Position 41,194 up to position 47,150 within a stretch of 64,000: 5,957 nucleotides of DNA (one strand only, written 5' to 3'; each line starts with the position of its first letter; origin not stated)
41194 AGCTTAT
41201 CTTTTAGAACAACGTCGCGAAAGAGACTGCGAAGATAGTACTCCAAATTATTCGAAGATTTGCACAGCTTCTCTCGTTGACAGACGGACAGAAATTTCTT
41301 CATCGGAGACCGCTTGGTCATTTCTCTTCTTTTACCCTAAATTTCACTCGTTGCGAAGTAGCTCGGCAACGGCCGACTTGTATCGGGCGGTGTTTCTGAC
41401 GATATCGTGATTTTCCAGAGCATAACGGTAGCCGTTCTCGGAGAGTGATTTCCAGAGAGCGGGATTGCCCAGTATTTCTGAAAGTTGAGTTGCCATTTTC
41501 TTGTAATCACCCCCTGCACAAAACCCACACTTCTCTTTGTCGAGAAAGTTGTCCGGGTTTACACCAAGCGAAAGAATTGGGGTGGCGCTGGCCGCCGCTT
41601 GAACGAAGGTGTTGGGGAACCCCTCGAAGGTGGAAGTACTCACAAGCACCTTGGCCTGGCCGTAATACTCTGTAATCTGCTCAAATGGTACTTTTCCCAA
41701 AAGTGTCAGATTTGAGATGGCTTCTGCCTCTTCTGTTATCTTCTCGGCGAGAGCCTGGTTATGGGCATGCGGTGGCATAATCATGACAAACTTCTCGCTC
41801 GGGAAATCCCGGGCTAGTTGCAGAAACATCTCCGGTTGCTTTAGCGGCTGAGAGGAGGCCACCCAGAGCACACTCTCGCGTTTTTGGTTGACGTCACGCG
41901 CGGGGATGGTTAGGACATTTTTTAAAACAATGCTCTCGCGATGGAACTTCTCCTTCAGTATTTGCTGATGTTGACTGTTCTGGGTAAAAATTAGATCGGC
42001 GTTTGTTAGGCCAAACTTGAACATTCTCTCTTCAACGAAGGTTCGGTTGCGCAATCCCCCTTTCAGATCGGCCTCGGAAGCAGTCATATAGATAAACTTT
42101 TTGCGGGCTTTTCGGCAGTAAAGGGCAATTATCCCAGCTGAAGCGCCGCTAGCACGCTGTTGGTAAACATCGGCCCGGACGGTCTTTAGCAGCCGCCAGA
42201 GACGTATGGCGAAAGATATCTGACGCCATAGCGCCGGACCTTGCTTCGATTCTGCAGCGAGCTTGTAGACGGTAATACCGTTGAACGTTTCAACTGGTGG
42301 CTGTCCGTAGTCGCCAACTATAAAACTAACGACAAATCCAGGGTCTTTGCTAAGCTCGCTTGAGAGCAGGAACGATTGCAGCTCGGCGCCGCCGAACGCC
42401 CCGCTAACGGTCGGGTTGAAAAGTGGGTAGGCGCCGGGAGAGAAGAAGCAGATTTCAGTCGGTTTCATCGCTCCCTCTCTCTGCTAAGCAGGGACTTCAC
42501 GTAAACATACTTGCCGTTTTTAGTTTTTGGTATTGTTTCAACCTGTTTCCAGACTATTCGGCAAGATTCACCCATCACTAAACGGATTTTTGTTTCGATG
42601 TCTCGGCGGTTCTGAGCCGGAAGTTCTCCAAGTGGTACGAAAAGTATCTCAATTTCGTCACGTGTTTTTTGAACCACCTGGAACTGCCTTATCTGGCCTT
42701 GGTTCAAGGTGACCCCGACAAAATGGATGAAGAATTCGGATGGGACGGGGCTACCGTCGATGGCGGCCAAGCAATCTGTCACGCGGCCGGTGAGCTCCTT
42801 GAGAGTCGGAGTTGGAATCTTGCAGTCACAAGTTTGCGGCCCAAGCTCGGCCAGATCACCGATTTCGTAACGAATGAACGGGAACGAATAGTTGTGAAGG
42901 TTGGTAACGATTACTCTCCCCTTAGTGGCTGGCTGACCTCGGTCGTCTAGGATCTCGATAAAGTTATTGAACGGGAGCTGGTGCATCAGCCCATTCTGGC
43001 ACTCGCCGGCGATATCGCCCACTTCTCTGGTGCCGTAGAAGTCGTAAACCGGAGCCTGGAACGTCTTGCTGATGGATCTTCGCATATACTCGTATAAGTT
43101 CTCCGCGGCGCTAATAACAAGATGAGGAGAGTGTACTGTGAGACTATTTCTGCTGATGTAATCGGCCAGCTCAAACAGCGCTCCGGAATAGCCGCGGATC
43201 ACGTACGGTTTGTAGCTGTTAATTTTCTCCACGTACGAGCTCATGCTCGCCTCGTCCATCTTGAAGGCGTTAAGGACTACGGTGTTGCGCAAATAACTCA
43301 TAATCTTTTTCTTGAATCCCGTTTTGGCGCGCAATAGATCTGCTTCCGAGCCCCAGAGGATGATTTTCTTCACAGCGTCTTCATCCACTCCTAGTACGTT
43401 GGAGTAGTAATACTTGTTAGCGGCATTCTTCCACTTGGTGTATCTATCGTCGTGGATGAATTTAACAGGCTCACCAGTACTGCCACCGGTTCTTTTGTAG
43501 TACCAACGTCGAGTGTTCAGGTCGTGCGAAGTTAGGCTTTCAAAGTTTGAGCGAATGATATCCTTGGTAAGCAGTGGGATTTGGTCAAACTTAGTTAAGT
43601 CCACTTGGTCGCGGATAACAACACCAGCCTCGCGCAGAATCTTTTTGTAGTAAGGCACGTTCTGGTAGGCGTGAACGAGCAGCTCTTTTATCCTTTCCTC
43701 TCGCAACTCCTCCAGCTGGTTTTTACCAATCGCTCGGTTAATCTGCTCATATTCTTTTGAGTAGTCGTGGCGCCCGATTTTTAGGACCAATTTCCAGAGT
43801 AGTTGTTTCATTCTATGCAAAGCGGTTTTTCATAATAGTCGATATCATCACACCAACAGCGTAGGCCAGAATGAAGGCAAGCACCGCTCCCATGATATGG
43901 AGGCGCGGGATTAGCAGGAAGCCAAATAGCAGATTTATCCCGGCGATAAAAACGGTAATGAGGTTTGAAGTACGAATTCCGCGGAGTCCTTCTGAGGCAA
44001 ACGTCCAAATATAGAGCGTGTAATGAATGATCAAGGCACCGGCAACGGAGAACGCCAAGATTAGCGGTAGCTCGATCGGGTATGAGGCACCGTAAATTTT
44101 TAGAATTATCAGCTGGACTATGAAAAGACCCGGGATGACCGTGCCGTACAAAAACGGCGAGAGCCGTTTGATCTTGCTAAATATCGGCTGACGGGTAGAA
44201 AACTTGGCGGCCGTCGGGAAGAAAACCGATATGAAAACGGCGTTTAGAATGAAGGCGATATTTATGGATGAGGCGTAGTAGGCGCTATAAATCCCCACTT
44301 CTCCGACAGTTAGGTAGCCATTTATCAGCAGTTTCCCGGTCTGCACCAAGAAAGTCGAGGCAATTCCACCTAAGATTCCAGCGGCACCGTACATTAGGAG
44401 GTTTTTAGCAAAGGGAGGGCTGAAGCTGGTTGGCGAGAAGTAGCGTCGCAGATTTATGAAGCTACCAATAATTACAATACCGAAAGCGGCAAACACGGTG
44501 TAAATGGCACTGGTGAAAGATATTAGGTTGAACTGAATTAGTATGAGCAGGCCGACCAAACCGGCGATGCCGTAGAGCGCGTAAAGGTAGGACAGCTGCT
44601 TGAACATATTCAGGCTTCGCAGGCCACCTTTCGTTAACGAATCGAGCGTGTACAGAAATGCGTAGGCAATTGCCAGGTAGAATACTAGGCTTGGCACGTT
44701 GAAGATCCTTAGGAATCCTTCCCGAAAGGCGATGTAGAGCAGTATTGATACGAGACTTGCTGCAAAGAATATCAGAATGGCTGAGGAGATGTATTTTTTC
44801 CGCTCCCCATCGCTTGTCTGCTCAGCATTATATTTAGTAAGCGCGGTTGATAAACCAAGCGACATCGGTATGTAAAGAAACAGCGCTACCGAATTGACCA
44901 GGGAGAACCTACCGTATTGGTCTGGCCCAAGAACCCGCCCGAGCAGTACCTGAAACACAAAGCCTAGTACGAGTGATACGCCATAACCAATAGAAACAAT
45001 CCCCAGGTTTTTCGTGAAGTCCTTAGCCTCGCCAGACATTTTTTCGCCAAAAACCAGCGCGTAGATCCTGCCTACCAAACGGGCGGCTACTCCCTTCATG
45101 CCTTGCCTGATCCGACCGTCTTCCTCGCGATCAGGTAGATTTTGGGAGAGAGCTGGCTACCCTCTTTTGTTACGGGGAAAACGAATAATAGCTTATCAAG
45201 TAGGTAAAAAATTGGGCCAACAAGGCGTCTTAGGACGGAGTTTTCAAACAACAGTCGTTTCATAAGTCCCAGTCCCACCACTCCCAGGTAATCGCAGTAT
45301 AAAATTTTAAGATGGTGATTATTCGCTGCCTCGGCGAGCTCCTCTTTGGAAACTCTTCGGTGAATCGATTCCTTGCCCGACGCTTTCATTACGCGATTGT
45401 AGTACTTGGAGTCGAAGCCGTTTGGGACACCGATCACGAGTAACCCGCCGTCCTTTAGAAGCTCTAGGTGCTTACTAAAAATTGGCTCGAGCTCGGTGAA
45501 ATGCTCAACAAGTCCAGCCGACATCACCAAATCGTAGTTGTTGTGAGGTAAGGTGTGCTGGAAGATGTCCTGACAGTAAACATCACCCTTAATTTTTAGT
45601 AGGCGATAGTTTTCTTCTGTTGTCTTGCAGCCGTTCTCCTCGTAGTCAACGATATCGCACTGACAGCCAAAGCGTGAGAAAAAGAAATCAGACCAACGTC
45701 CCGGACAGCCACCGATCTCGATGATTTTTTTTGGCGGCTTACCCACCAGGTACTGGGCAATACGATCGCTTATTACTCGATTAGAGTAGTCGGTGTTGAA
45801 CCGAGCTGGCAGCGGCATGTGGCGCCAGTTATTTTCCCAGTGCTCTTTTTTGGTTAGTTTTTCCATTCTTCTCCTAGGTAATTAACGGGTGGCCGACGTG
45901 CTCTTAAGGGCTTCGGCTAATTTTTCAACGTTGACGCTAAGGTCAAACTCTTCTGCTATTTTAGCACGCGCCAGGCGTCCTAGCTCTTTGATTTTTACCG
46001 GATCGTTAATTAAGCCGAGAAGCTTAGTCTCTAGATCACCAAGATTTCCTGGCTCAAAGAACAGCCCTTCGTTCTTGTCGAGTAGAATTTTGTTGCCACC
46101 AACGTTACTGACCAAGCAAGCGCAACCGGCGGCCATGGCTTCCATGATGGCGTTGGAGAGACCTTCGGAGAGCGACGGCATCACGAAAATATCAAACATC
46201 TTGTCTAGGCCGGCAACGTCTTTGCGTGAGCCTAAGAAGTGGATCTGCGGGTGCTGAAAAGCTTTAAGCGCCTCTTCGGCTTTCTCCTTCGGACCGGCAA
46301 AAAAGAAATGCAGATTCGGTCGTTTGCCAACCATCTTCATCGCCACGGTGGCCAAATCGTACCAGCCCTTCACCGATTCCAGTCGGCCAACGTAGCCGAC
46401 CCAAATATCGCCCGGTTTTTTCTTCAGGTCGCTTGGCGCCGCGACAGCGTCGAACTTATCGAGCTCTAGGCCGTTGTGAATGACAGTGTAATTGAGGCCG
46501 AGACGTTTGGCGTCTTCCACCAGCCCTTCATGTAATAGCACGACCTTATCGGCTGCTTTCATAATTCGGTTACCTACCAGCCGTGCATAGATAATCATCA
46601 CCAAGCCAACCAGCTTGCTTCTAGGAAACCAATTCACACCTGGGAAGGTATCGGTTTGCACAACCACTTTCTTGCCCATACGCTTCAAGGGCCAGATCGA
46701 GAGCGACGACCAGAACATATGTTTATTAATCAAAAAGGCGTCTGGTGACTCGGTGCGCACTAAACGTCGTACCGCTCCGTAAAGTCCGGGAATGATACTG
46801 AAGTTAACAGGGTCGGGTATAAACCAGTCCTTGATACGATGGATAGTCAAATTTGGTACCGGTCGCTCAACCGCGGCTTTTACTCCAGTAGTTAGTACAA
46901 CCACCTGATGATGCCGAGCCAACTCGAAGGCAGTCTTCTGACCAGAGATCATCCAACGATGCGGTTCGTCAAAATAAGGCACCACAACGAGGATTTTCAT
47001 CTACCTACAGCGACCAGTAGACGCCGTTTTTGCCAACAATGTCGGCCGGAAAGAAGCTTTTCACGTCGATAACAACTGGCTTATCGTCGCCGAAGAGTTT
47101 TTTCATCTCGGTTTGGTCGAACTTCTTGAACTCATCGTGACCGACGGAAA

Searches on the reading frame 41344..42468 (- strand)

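Call 18: search_protein_families(library=pfam, proteins=[window:41344-42468:-], max_evalue=0.001)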
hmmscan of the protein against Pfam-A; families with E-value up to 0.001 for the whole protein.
window:41344-42468:- (374 aa): 3 families
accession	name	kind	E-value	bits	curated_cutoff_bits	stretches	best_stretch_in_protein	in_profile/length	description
PF13692.12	Glyco_trans_1_4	-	3.4e-11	44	27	1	238-334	47-141/142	Glycosyl transferases group 1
PF00534.26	Glycos_transf_1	-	4.9e-11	42.9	26.4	1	193-348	11-171/172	Glycosyl transferases group 1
PF13439.12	Glyco_transf_4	-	0.00089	19.8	28.5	0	26-176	2-153/170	Glycosyltransferase Family 4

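Call 64: search_protein_families(library=ncbifam, proteins=[window:41344-42468:-], max_evalue=0.00001)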
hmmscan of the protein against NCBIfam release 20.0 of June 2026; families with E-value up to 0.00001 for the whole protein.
window:41344-42468:- (374 aa): 8 families
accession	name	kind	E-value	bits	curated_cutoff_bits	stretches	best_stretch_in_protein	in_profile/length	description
NF038229.1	Glyco4_Geo_Pelo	equivalog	1.1e-15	57.5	400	1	156-370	109-336/338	GPMC system family 4 glycosyltransferase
TIGR04348.1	TIGR04348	equivalog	4.5e-13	48.9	300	1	158-347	98-289/310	selenoneine biosynthesis selenosugar synthase SenB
NF050056.1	ProtGlycPglH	equivalog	2.7e-09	36.6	600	1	131-365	114-348/354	GalNAc-alpha-(1->4)-GalNAc-alpha-(1->3)-diNAcBac-PP-undecaprenol alpha-1,4-N-acetyl-D-galactosaminyltransferase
NF049988.1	MGlcDAGSynMgs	equivalog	1.1e-08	34.9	400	1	213-346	233-364/398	alpha-monoglucosyldiacylglycerol synthase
TIGR03999.1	thiol_BshA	equivalog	1.3e-06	27.6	273.7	1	233-370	236-373/375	N-acetyl-alpha-D-glucosaminyl L-malate synthase BshA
TIGR04047.1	MSMEG_0565_glyc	hypoth_equivalog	1.6e-06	27.5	259.85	1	237-337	242-343/373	MSMEG_0565 family glycosyltransferase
NF047880.1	glyco_SdgA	exception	3e-06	26.1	800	1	234-350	354-471/488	serine-aspartate repeat adhesin O-glycosyltransferase SdgA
NF047684.1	TeichurnBiosyTuaC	equivalog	4e-06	26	550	0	240-366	258-385/391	teichuronic acid biosynthesis protein TuaC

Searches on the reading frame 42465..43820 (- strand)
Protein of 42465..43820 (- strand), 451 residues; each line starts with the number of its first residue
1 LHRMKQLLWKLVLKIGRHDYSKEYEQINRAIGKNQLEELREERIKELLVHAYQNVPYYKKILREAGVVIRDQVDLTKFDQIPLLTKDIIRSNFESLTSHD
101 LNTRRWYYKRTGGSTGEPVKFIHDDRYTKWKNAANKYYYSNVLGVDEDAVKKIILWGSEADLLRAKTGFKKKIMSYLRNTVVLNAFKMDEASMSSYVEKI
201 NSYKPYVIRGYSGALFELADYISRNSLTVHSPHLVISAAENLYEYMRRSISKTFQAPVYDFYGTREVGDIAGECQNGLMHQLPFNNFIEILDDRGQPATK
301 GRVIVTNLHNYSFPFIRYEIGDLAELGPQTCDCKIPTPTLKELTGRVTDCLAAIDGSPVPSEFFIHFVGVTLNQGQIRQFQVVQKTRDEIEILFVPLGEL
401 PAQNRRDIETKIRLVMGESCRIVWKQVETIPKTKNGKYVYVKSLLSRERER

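Call 18: search_protein_families(library=pfam, proteins=[window:42465-43820:-], max_evalue=0.001)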
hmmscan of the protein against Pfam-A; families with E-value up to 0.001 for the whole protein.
window:42465-43820:- (451 aa): 0 families

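Call 64: search_protein_families(library=ncbifam, proteins=[window:42465-43820:-], max_evalue=0.00001)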
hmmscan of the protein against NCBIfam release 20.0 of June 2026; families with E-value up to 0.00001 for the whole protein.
window:42465-43820:- (451 aa): 7 families
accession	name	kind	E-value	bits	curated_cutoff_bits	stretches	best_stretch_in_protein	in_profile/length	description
NF045666.1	DVU1553_fam_AMP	equivalog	1.8e-28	99.6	300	1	28-347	15-331/331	DVU_1553 family AMP-dependent CoA ligase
NF041878.1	paak_haloarch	equivalog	3e-22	78.8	700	1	30-352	7-330/427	phenylacetate--CoA ligase PaaK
TIGR02304.1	aden_form_hyp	equivalog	4.6e-20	72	251.9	1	181-398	165-379/430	F390 synthetase-related protein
NF053551.1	FlxY_rubin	equivalog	4.2e-19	68.6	520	2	243-384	215-356/424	flexirubin biosynthesis putative acyl-CoA ligase FlxY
TIGR02155.1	PA_CoA_ligase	equivalog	3.6e-18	65.3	646.3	1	32-437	4-414/422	phenylacetate--CoA ligase PaaK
NF041217.1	BagE_FevW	exception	1.1e-16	60.8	800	1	237-347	199-311/424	bagremycin/ferroverdin synthetase BagE/FevW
TIGR03335.1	F390_ftsA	equivalog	1.7e-10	40.2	458.7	1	31-277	9-250/445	coenzyme F390 synthetase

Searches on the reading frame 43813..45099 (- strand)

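Call 18: search_protein_families(library=pfam, proteins=[window:43813-45099:-], max_evalue=0.001)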
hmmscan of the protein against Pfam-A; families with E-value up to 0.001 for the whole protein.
window:43813-45099:- (428 aa): 2 families
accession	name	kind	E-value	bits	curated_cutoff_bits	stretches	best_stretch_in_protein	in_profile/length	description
PF01943.22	Polysacc_synt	-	1e-19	71.5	28.2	1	29-300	2-273/274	Polysaccharide biosynthesis protein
PF13440.11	Polysacc_synt_3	-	1.7e-10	41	23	1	52-327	1-274/293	Polysaccharide biosynthesis protein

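Call 64: search_protein_families(library=ncbifam, proteins=[window:43813-45099:-], max_evalue=0.00001)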
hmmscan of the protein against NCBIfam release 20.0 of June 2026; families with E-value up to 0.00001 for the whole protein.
window:43813-45099:- (428 aa): 1 family
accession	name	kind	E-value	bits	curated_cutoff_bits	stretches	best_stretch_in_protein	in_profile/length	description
NF050818.1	PolSacchBiosHfsF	equivalog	2.4e-06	26.8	700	0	44-278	18-250/468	polysaccharide biosynthesis protein HfsF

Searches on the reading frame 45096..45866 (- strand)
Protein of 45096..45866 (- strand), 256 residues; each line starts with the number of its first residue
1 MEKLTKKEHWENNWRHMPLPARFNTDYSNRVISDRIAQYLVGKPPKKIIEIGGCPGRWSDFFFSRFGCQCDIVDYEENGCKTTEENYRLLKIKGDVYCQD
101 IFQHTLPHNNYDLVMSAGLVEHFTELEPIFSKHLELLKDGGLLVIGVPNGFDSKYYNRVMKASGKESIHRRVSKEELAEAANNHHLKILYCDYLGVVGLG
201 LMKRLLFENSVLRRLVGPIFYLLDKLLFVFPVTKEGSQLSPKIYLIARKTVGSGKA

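Call 18: search_protein_families(library=pfam, proteins=[window:45096-45866:-], max_evalue=0.001)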
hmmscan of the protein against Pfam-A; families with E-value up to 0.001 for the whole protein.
window:45096-45866:- (256 aa): 5 families
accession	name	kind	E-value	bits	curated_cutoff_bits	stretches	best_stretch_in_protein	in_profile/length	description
PF08241.18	Methyltransf_11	-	2.6e-09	38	21.2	1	50-145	2-95/95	Methyltransferase domain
PF13489.12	Methyltransf_23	-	2.9e-09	37.3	27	1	30-186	7-159/164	Methyltransferase domain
PF13649.12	Methyltransf_25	-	5.5e-09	37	27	1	48-141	1-97/97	Methyltransferase domain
PF13847.12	Methyltransf_31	-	1.5e-05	25.2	27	1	46-149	5-113/145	Methyltransferase domain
PF08242.18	Methyltransf_12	-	0.00013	23.1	30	1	50-143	2-98/98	Methyltransferase domain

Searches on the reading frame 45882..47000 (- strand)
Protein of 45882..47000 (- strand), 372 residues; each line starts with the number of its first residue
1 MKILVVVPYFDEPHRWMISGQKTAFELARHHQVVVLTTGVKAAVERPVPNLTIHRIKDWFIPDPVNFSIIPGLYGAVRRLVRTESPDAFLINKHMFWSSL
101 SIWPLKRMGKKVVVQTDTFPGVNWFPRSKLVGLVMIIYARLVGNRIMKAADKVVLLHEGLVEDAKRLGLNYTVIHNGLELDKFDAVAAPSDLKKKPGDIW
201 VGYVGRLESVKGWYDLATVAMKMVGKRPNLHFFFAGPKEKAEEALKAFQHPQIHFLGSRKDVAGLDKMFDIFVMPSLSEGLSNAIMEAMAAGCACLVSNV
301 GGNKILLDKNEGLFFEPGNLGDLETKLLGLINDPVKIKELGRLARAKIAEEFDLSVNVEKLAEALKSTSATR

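Call 19: search_protein_families(library=pfam, proteins=[window:45882-47000:-], max_evalue=0.001)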
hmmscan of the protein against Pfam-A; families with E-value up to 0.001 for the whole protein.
window:45882-47000:- (372 aa): 6 families
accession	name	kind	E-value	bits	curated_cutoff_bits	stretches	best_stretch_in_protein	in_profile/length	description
PF13692.12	Glyco_trans_1_4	-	6e-25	88.6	27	1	201-333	4-142/142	Glycosyl transferases group 1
PF00534.26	Glycos_transf_1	-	5.1e-23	81.9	26.4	1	192-342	9-167/172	Glycosyl transferases group 1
PF13439.12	Glyco_transf_4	-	6.2e-10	39.8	28.5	1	26-181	14-169/170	Glycosyltransferase Family 4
PF13579.12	Glyco_trans_4_4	-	5.4e-07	30.5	29.7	1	26-177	13-158/158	Glycosyl transferase 4-like domain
PF13524.12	Glyco_trans_1_2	-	0.00034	21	25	1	274-361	56-142/144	Glycosyl transferase-like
PF20706.3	GT4-conflict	-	0.00039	19.9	26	1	195-310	194-323/385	Family 4 Glycosyltransferase in conflict systems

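Call 64: search_protein_families(library=ncbifam, proteins=[window:45882-47000:-], max_evalue=0.00001)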
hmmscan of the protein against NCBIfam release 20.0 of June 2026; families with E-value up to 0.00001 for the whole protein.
window:45882-47000:- (372 aa): 15 families
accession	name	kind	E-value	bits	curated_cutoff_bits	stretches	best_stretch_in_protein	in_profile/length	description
TIGR03088.1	stp2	hypoth_equivalog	3.4e-25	88.9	409.05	1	172-362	163-367/374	TIGR03088 family PEP-CTERM/XrtA system glycosyltransferase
NF041876.1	EPS_EpsE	equivalog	2.1e-19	70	400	1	170-360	187-388/389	exopolysaccharide biosynthesis GT4 family glycosyltransferase EpsE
NF038229.1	Glyco4_Geo_Pelo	equivalog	5.4e-18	65.1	400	1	144-366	104-334/338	GPMC system family 4 glycosyltransferase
NF047684.1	TeichurnBiosyTuaC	equivalog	2.6e-16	59.6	550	1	145-367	160-388/391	teichuronic acid biosynthesis protein TuaC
TIGR04063.1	stp3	hypoth_equivalog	2.9e-15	56.1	442.05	1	140-363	148-390/397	TIGR04063 family PEP-CTERM/XrtA system glycosyltransferase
TIGR03999.1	thiol_BshA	equivalog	7.5e-15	54.7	273.7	1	171-362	169-367/375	N-acetyl-alpha-D-glucosaminyl L-malate synthase BshA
TIGR04047.1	MSMEG_0565_glyc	hypoth_equivalog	3e-10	39.7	259.85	1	144-336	133-344/373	MSMEG_0565 family glycosyltransferase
TIGR04157.1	glyco_rSAM_CFB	subfamily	2.8e-09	36.5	400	1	170-361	194-402/406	TIGR04157 family glycosyltransferase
NF038011.1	PelF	equivalog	7.4e-09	35.2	100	1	138-308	246-423/489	GT4 family glycosyltransferase PelF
TIGR04348.1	TIGR04348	equivalog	1.1e-08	34.6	300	1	190-360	129-303/310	selenoneine biosynthesis selenosugar synthase SenB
TIGR03087.1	stp1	hypoth_equivalog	8.7e-08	31.7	316.65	1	170-366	197-395/397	TIGR03087 family PEP-CTERM/XrtA system glycosyltransferase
NF046085.1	XrtY_assoc_Gly1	equivalog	1.6e-07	30.5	400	1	68-362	81-378/387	XrtY-associated glycosyltransferase XYAG1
TIGR02149.1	glgA_Coryne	subfamily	1.9e-07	30.6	302.4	1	147-359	142-381/391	glycogen synthase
TIGR03449.1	mycothiol_MshA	equivalog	1.3e-06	27.6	462.5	1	172-366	191-401/406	D-inositol-3-phosphate glycosyltransferase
NF050063.1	ProtGlycPglJ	equivalog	7.4e-06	25.4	500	1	157-355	156-353/363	N-acetylgalactosamine-N,N'-diacetylbacillosaminyl-diphospho-undecaprenol 4-alpha-N-acetylgalactosaminyltransferase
